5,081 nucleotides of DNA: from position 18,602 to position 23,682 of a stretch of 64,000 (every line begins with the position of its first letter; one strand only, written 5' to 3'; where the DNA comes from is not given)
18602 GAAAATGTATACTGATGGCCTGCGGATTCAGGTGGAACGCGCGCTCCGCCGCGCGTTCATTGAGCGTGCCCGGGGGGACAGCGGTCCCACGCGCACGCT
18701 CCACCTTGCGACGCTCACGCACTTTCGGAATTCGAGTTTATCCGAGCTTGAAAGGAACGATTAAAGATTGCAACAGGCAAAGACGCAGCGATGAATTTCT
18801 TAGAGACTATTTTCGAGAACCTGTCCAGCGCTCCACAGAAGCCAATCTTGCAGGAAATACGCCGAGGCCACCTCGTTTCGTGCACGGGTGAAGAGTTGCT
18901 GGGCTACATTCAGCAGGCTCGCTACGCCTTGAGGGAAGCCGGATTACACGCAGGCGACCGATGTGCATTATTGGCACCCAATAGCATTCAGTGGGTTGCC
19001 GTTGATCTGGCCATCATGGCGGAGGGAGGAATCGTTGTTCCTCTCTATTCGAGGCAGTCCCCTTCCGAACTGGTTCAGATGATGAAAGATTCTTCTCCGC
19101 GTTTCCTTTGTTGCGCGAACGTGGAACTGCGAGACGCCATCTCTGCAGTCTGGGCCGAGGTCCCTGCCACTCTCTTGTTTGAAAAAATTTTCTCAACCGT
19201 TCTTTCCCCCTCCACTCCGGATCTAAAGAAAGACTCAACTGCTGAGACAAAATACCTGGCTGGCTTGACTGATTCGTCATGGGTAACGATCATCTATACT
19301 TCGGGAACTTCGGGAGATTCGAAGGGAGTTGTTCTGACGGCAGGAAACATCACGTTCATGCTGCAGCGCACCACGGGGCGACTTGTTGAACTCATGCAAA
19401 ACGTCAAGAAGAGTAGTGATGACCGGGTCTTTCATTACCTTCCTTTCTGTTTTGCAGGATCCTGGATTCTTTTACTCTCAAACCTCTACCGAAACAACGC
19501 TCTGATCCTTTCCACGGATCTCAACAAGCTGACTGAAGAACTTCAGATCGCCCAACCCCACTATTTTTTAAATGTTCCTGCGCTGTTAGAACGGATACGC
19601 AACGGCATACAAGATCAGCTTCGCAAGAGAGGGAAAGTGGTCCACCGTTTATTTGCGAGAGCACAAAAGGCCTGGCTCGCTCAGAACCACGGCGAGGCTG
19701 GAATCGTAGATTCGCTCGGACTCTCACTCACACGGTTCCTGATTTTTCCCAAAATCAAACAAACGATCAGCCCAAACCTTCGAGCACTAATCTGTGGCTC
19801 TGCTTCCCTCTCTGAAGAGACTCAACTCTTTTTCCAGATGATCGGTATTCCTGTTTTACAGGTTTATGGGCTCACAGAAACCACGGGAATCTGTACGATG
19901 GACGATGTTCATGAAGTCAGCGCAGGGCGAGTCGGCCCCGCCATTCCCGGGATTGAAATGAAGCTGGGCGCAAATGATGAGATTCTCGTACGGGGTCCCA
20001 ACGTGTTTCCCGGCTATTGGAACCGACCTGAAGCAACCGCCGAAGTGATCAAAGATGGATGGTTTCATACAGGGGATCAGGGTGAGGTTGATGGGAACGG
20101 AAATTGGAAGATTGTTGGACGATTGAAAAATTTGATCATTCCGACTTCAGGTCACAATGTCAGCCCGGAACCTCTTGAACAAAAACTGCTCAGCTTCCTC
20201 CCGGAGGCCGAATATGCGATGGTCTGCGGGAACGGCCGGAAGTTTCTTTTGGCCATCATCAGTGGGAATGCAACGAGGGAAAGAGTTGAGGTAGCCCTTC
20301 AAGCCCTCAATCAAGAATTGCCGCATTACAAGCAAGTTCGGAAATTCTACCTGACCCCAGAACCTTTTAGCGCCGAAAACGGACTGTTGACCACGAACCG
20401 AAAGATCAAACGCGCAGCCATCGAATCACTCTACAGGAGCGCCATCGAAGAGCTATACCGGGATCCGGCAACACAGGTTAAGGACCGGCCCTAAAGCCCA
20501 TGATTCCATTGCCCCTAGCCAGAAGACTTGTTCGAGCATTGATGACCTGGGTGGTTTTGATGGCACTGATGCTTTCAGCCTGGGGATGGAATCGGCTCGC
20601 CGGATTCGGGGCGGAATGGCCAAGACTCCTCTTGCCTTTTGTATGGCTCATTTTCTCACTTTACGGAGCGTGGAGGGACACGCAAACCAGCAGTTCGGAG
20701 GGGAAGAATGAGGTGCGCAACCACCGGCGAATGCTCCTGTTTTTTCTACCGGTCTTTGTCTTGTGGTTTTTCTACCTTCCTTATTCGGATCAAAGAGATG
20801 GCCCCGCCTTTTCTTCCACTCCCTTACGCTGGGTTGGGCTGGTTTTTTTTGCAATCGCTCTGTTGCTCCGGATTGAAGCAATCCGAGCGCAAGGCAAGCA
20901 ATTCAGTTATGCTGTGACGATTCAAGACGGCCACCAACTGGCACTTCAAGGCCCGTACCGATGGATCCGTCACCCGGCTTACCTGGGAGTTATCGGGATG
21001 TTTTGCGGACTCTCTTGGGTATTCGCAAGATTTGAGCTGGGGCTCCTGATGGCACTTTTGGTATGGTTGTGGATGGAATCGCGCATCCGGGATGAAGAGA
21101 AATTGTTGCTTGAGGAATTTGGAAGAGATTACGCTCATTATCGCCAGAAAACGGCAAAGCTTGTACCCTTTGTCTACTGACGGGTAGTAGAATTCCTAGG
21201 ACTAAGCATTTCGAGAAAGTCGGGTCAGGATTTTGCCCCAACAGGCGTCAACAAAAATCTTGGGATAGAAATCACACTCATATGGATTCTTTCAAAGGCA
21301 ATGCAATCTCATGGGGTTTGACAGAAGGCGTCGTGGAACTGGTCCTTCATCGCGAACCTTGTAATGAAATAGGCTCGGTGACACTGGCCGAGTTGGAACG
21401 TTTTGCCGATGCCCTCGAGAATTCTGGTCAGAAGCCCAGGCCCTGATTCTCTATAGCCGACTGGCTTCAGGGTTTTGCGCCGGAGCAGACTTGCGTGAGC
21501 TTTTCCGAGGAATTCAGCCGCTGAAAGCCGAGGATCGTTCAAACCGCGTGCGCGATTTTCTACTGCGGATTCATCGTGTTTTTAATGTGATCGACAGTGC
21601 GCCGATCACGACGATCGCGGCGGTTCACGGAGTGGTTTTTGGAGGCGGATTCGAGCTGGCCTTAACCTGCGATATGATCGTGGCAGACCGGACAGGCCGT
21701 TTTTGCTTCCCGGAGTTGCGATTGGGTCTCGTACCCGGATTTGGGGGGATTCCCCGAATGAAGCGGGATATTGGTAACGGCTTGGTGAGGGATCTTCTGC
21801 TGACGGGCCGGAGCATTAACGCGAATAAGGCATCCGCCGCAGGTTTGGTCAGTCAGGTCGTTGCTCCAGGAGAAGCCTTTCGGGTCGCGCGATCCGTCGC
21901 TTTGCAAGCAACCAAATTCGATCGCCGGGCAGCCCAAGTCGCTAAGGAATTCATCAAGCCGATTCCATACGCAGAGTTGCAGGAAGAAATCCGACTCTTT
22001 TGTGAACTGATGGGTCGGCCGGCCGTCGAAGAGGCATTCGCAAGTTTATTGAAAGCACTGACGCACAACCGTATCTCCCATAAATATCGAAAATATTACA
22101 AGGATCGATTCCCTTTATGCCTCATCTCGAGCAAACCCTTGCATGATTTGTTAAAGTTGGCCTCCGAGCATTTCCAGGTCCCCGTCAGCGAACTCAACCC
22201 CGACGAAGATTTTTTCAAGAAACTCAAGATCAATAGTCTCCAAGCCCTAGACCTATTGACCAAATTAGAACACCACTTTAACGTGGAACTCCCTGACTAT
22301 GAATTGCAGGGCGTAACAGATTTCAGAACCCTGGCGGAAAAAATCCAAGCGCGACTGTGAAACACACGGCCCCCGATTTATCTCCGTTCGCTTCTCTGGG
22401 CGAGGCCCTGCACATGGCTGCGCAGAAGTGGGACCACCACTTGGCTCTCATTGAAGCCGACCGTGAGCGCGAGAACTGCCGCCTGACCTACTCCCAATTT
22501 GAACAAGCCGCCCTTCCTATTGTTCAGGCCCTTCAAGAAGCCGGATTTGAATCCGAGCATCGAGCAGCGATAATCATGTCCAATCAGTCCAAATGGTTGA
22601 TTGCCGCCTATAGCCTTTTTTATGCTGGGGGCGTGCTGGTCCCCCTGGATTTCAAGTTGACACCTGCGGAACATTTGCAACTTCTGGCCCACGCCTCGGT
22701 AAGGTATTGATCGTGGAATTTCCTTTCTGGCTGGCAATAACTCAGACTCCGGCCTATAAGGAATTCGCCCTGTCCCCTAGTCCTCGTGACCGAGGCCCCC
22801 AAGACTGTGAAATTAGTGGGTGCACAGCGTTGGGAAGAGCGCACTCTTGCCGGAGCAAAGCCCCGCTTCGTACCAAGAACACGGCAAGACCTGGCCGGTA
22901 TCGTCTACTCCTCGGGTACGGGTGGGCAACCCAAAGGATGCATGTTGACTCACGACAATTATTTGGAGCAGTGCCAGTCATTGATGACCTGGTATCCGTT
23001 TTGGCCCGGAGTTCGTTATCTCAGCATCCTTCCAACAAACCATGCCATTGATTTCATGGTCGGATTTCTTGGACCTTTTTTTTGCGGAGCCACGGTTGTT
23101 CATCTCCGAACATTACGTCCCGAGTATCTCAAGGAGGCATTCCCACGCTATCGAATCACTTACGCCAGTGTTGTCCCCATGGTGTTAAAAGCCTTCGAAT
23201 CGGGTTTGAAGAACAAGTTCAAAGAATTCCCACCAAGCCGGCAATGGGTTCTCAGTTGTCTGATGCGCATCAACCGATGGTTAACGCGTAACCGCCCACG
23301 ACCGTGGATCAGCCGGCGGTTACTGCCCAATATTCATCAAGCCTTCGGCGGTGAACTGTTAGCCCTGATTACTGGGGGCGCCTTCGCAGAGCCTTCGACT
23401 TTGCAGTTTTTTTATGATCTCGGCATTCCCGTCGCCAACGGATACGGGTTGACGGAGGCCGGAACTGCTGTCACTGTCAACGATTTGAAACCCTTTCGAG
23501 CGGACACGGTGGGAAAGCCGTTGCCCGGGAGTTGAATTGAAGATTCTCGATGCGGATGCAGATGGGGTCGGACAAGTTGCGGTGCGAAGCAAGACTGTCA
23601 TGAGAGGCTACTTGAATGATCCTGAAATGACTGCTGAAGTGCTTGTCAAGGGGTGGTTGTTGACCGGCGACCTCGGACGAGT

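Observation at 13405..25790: Eleven-gene lipid cluster resembling a disassembled ElbD-type ether-lipid module (acyl-CoA ligase, ACP, thioester reductase, AGPAT) plus lipid kinase and ICMT-like methyltransferase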

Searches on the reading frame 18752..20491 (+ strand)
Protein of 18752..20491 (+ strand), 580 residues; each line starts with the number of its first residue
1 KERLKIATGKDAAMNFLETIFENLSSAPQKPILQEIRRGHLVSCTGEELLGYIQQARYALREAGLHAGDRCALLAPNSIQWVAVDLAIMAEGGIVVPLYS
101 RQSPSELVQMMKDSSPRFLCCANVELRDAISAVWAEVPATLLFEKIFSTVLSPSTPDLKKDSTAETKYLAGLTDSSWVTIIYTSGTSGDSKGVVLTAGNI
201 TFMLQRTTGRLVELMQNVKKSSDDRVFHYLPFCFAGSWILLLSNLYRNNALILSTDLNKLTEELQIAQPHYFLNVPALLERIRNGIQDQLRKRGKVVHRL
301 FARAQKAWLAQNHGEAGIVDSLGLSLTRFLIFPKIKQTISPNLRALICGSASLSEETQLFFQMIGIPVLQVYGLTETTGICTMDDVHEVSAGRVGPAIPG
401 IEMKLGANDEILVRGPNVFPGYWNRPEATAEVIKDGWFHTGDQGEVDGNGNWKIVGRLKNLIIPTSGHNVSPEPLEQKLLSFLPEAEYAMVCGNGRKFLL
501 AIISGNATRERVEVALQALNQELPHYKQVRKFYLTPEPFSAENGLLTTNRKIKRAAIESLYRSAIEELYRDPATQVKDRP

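Call 7: search_protein_families(library=pfam, proteins=[window:18752-20491:+], max_evalue=0.01)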
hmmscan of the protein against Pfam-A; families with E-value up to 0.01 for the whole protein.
window:18752-20491:+ (580 aa): 2 families
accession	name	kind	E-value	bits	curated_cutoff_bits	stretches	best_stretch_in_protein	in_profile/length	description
PF00501.34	AMP-binding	-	4.1e-55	187.6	29.9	1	26-423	7-384/384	AMP-binding enzyme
PF23562.2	AMP-binding_C_3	-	1.8e-07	32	20.8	1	461-571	3-122/124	AMP-binding enzyme C-terminal domain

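Call 23: search_protein_families(library=ncbifam, proteins=[window:18791-20491:+], max_evalue=0.001)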
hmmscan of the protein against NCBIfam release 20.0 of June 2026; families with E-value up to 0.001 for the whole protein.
window:18791-20491:+ (567 aa): 96 families (the best 25 are shown)
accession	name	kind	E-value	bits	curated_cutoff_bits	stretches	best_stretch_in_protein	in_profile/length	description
NF038343.1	ligase_FadD11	exception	6.4e-53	180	950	1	40-491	38-491/585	fatty acid--CoA ligase FadD11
NF005801.1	PRK07656.1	equivalog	1.6e-50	172.2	657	2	330-478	281-435/500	FadD3 family acyl-CoA ligase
NF005702.0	PRK07514.1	subfamily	1.5e-49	168.7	558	2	314-524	256-482/506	malonyl-CoA synthase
NF004837.0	PRK06187.1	subfamily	7.1e-49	166.4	476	2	328-478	286-453/531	long-chain-fatty-acid--CoA ligase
NF004114.0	PRK05605.1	equivalog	1.1e-40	139.5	766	3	330-521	340-548/575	long-chain-fatty-acid--CoA ligase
NF005307.0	PRK06839.1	equivalog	1.9e-40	139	748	2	325-478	261-425/496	o-succinylbenzoate--CoA ligase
TIGR01923.1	menE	equivalog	8.3e-39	133.7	330.15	2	328-542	224-440/442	o-succinylbenzoate--CoA ligase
NF005676.0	PRK07470.1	equivalog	3.5e-38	131.5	774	2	328-534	293-521/544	acyl-CoA synthetase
NF006572.0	PRK09088.1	equivalog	4.8e-38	131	696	2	320-521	249-466/491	acyl-CoA synthetase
NF041592.1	carboxyl_red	equivalog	6.5e-38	130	1300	2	160-563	229-626/1160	carboxylic acid reductase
NF002966.0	PRK03640.1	equivalog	3.2e-36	125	556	2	323-522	249-460/483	o-succinylbenzoate--CoA ligase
NF052269.1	Staph_lig_FadD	equivalog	4.8e-36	124.1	650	2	329-520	266-471/499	long-chain-fatty-acid--CoA ligase FadD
NF004808.0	PRK06155.1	equivalog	2.6e-33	115.1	722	2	32-203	48-220/542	ATP-dependent acyl-CoA ligase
NF006182.0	PRK08316.1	subfamily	5.9e-33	114.1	663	2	389-504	361-475/523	fatty acyl-CoA synthetase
NF005714.0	PRK07529.1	subfamily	1.3e-32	112.9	632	2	329-469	339-498/640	acyl-CoA synthetase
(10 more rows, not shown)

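Call 63: search_solved_structures(query=window:18791-20491:+, max_evalue=1e-20)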
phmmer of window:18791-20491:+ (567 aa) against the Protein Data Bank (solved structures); distinct sequences matched with E-value up to 1e-20: 22.
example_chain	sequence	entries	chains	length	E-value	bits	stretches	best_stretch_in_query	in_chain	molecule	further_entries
8weu_A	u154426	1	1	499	3.1e-36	128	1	318-478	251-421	Fatty-acyl-CoA synthase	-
8wev_A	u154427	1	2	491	3.5e-36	127.8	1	318-478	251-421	Feruloyl-CoA Synthetase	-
4fut_A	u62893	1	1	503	2.5e-35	125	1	312-519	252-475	Malonyl CoA synthetase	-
4fuq_A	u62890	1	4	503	2.8e-35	124.8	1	312-518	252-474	Malonyl CoA synthetase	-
4gxr_A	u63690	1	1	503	8.1e-35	123.3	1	311-471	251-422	Malonyl CoA synthetase, Benzoate-CoA ligase Chimeric protein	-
4gxq_A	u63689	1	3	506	9e-35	123.2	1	312-471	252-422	Malonyl CoA synthetase, Benzoate-CoA ligase Chimeric protein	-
3r44_A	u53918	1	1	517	7e-27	97.1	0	318-480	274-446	fatty acyl CoA synthetase FADD13 (FATTY-ACYL-CoA SYNTHETASE)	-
5ie0_A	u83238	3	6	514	1.1e-25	93.1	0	324-480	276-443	Oxalate--CoA ligase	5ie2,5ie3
5msc_A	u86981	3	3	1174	6.1e-25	90.7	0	333-563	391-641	Carboxylic acid reductase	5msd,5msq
6qjz_A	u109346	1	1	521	3.1e-24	88.4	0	327-524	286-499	oxalyl CoA-synthetase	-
7a9j_A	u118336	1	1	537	2.2e-23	85.6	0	336-524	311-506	Cfl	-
8r2q_A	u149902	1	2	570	8.8e-23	83.6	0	354-542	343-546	Probable fatty-acid-CoA ligase FadD5 (Fatty-acid-CoA synthetase) (Fatty-acid-CoA synthase)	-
3ivr_A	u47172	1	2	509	1.2e-22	83.1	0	392-468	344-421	Putative long-chain-fatty-acid CoA ligase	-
7a9i_A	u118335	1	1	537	2.7e-22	82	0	336-524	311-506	Cfl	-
6k4c_A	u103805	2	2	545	5.3e-22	81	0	319-468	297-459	Ancestral luciferase AncLamp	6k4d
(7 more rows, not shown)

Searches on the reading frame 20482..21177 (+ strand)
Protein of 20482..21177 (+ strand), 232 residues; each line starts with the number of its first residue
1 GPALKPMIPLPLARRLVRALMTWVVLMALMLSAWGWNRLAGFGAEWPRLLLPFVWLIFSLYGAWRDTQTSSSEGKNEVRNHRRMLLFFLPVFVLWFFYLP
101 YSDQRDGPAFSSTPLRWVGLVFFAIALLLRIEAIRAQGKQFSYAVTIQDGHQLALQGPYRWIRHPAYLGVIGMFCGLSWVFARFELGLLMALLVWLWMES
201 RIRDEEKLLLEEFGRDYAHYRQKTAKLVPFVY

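Call 7: search_protein_families(library=pfam, proteins=[window:20482-21177:+], max_evalue=0.01)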
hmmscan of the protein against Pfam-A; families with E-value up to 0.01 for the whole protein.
window:20482-21177:+ (232 aa): 3 families
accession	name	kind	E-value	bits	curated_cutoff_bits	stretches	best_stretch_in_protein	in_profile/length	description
PF04140.19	ICMT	-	8e-16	58.7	24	1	121-210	3-94/95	Isoprenylcysteine carboxyl methyltransferase (ICMT) family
PF04191.18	PEMT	-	9.8e-13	48.9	25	1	117-214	4-103/105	Phospholipid methyltransferase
PF06966.17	DUF1295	-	3.9e-05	23.7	20.4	1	78-224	82-235/235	Protein of unknown function (DUF1295)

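Call 23: search_protein_families(library=ncbifam, proteins=[window:20500-21177:+], max_evalue=0.001)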
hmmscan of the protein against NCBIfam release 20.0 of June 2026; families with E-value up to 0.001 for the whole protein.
window:20500-21177:+ (226 aa): 3 families
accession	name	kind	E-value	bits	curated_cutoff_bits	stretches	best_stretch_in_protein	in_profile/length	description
NF040696.1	isopcys_mtase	equivalog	1.6e-21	77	160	1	47-224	12-189/190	protein-S-isoprenylcysteine O-methyltransferase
TIGR04571.1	LmtA_Leptospira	exception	6e-09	36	325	1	147-223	88-164/252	lipid A Kdo2 1-phosphate O-methyltransferase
NF045656.1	MeththiolMtaseMddA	equivalog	2.4e-06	27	270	1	146-223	164-238/238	methanethiol S-methyltransferase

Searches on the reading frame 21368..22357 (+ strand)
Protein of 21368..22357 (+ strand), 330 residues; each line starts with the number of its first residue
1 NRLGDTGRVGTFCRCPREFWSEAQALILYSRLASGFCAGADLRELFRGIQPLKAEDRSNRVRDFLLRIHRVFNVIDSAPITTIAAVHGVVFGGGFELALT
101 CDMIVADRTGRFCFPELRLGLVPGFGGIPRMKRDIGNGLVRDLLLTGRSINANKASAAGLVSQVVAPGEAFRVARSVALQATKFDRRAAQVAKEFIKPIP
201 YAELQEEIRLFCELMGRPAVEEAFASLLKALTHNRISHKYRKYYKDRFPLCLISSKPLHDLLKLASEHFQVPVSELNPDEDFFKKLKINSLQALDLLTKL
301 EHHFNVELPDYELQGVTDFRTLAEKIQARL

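Call 7: search_protein_families(library=pfam, proteins=[window:21368-22357:+], max_evalue=0.01)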
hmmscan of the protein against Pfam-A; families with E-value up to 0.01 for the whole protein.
window:21368-22357:+ (330 aa): 3 families
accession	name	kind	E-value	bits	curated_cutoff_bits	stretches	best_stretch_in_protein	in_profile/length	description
PF00378.25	ECH_1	-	2.8e-32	112.5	27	1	23-198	41-208/251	Enoyl-CoA hydratase/isomerase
PF16113.10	ECH_2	-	5.5e-22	79.1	27.2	1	22-247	35-260/335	Enoyl-CoA hydratase/isomerase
PF00550.31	PP-binding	-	3.2e-10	40.5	20.8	1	261-324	3-65/67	Phosphopantetheine attachment site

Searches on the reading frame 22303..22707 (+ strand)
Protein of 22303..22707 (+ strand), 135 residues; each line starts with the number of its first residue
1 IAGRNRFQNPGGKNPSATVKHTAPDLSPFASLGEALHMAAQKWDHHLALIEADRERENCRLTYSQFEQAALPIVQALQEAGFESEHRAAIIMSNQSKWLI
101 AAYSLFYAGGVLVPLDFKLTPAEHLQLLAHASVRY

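Call 8: search_protein_families(library=pfam, proteins=[window:22303-22707:+], max_evalue=0.01)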
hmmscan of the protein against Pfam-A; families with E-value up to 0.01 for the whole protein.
window:22303-22707:+ (135 aa): 1 family
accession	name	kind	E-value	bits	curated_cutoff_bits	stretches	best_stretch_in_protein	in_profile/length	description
PF00501.34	AMP-binding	-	2.1e-14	53.6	29.9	1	39-134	4-95/384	AMP-binding enzyme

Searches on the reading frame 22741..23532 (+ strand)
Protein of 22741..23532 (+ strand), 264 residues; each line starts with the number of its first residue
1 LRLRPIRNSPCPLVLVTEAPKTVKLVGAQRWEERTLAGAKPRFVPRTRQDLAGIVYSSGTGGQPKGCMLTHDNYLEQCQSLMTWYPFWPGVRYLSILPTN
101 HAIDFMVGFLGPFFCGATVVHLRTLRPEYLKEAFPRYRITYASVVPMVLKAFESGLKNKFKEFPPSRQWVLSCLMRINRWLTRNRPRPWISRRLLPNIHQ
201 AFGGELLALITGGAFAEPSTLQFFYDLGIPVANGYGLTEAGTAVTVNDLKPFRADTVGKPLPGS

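Call 8: search_protein_families(library=pfam, proteins=[window:22741-23532:+], max_evalue=0.01)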
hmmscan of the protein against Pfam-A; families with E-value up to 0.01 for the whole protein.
window:22741-23532:+ (264 aa): 1 family
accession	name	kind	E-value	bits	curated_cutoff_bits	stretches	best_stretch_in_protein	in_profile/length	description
PF00501.34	AMP-binding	-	3.2e-37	128.7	29.9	1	32-263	146-350/384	AMP-binding enzyme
